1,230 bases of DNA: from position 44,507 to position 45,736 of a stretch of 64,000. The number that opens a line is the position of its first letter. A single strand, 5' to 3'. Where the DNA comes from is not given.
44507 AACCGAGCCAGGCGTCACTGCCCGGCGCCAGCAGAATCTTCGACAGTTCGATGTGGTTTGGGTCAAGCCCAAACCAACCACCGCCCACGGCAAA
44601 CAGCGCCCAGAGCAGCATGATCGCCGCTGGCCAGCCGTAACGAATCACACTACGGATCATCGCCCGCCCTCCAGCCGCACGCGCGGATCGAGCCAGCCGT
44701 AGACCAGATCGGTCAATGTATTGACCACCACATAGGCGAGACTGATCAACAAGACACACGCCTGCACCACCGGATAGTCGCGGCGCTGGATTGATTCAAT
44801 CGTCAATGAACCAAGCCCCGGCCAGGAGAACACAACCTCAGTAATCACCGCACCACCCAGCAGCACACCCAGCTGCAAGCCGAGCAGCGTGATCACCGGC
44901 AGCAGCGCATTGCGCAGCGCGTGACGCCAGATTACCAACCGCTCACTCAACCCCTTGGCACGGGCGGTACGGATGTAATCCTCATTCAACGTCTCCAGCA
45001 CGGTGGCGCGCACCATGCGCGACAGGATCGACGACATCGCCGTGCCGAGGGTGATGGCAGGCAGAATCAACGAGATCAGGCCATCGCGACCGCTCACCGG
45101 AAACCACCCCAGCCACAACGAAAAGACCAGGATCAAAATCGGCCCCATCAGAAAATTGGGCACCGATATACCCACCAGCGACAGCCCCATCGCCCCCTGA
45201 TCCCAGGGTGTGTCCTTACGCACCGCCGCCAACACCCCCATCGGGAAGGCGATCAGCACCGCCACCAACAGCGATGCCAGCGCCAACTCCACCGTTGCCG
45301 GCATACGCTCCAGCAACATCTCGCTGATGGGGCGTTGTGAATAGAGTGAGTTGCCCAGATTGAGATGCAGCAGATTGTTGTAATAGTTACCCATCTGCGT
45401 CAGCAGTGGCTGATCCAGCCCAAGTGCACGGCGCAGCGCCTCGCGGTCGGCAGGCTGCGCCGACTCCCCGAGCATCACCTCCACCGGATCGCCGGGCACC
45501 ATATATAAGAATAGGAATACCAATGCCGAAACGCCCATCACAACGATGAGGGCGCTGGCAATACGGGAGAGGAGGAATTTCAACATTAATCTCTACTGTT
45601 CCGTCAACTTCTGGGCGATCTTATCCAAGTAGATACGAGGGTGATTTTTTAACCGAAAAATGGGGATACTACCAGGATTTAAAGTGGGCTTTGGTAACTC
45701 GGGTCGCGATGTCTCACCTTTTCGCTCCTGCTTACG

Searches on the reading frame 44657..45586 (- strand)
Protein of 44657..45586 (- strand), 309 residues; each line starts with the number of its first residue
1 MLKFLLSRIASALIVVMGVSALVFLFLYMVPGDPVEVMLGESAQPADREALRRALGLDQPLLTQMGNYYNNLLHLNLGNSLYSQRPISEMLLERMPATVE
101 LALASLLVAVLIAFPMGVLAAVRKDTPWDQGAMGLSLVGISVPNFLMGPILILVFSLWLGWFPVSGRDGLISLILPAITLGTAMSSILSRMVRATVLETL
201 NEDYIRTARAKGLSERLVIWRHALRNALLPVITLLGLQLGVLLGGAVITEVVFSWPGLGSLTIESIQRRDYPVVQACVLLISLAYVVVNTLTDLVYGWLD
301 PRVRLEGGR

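Call 42: find_related_loci(query=window:44657-45586:-, collection=genome_contigs, flank=6000)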
Query window:44657-45586:- (309 aa) in genome_contigs; peptide patterns used: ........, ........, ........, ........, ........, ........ (x = any residue, [..] = any of these).
599 stretches matched a pattern (row limit reached: there are more); 571 encode a relative of the query (tblastn E <= 1e-3); the best 80 are kept; 80 distinct loci.
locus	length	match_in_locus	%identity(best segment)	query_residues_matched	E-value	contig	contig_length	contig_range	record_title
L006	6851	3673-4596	98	2-309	0e+0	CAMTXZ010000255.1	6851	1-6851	MAG: uncultured Chromatiaceae bacterium isolate G02_MAG_00001 genome assembly, contig: G02_MAG_00001_000000000153, whole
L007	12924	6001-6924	98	2-309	0e+0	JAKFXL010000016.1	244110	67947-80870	MAG: Gammaproteobacteria bacterium isolate ND3_Bin_17 ND3_0000003, whole genome shotgun sequence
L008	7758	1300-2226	96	1-309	0e+0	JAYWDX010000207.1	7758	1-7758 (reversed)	MAG: Candidatus Tenderia sp. isolate GL96_UP_concoct_44 GL96_UP_concoct_44_206, whole genome shotgun sequence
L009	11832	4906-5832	86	1-309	2e-167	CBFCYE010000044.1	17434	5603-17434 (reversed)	MAG TPA_asm: uncultured Gammaproteobacteria bacterium isolate SRR26215679_binner12_Refined_162 genome assembly, contig:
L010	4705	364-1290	85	1-309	1e-171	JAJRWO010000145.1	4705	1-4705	MAG: Gammaproteobacteria bacterium isolate Dive96_bin2.238 k141_1755726, whole genome shotgun sequence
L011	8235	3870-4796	84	1-309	4e-165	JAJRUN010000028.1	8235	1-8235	MAG: Gammaproteobacteria bacterium isolate Dive96_bin10.188 k141_1173068, whole genome shotgun sequence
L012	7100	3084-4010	83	1-309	1e-156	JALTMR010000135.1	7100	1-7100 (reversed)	MAG: Gammaproteobacteria bacterium isolate S139_metabat2_scaf2bin.028 S139_NODE_14337_length_7100_cov_1.491037, whole ge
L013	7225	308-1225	75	4-309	1e-145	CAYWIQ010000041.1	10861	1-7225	MAG TPA_asm: uncultured Chromatiaceae bacterium isolate binchicken_co224_249 genome assembly, contig: NODE_6250_length_1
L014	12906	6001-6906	76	4-305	1e-143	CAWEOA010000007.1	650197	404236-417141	MAG: uncultured Gammaproteobacteria bacterium isolate MFD02923.bin.1.150 genome assembly, contig: contig_5440, whole gen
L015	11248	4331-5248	74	1-306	2e-142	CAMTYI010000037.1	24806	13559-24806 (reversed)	MAG: uncultured Gammaproteobacteria bacterium isolate G02_MAG_00007 genome assembly, contig: G02_MAG_00007_000000000087,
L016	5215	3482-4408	74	1-309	2e-143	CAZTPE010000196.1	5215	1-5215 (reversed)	MAG TPA_asm: uncultured Ectothiorhodospiraceae bacterium isolate SRP128015_co1_67 genome assembly, contig: NODE_28575_le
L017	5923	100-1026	73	1-309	4e-141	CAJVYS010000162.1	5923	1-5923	MAG TPA_asm: uncultured Gammaproteobacteria bacterium isolate DRR093004_bin.26_MetaBAT_v2.12.1_MAG genome assembly, cont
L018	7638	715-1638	72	1-309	1e-140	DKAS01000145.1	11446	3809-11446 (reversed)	MAG TPA_asm: Proteobacteria bacterium UBA6920 UBA6920_contig_56776, whole genome shotgun sequence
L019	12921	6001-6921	72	1-307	3e-140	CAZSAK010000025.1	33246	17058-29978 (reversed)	MAG TPA_asm: uncultured Chromatiaceae bacterium isolate SRP214966_co2_131 genome assembly, contig: NODE_1540_length_3324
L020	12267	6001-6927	71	1-309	3e-139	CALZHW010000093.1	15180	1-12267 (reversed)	MAG: uncultured Ectothiorhodospiraceae bacterium isolate FCS_M_Gamma_062.3 genome assembly, contig: NODE_256_length_1518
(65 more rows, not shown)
